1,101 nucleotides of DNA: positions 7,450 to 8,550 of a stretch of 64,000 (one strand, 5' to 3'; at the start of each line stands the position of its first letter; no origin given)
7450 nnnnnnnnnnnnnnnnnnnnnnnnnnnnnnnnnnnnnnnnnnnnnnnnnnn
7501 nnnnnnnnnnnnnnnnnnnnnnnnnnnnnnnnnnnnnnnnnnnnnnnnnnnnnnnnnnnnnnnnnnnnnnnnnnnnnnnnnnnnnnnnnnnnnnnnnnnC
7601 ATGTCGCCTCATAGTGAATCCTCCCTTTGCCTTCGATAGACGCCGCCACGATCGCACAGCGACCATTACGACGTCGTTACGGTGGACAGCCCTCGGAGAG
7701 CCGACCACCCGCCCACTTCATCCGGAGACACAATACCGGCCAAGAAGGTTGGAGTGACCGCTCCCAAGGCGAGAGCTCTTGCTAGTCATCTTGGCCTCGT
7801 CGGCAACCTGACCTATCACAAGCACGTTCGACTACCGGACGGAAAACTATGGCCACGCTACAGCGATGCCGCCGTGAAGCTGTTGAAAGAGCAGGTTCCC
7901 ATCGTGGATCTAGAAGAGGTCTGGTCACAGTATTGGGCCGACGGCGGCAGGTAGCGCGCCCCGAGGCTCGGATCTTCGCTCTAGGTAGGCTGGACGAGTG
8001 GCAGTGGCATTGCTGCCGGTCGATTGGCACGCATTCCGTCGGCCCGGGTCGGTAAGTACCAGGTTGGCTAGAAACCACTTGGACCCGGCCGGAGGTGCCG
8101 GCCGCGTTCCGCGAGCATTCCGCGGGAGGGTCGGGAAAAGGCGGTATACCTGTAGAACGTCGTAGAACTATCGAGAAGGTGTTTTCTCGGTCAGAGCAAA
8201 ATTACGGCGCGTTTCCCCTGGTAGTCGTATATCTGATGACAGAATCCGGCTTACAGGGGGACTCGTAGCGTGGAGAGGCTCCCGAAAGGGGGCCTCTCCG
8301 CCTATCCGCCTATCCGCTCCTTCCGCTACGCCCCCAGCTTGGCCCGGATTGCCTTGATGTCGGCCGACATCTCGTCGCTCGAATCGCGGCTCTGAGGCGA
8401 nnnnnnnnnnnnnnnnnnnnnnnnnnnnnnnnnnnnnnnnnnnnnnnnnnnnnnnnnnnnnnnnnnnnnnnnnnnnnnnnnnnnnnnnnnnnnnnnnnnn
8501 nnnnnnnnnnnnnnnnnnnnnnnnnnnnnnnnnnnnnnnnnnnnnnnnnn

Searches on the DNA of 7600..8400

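Call 69: search_rna_families(source=window, start=7600, end=8400, threshold=evalue, max_evalue=1)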
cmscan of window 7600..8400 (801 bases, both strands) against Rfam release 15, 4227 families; matches with E-value up to 1: 1.
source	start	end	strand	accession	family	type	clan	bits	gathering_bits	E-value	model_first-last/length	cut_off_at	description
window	8210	8269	+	RF00010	RNaseP_bact_a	Gene; ribozyme;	CL00002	22.1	100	7.3e-05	1-367/367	no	Bacterial RNase P class A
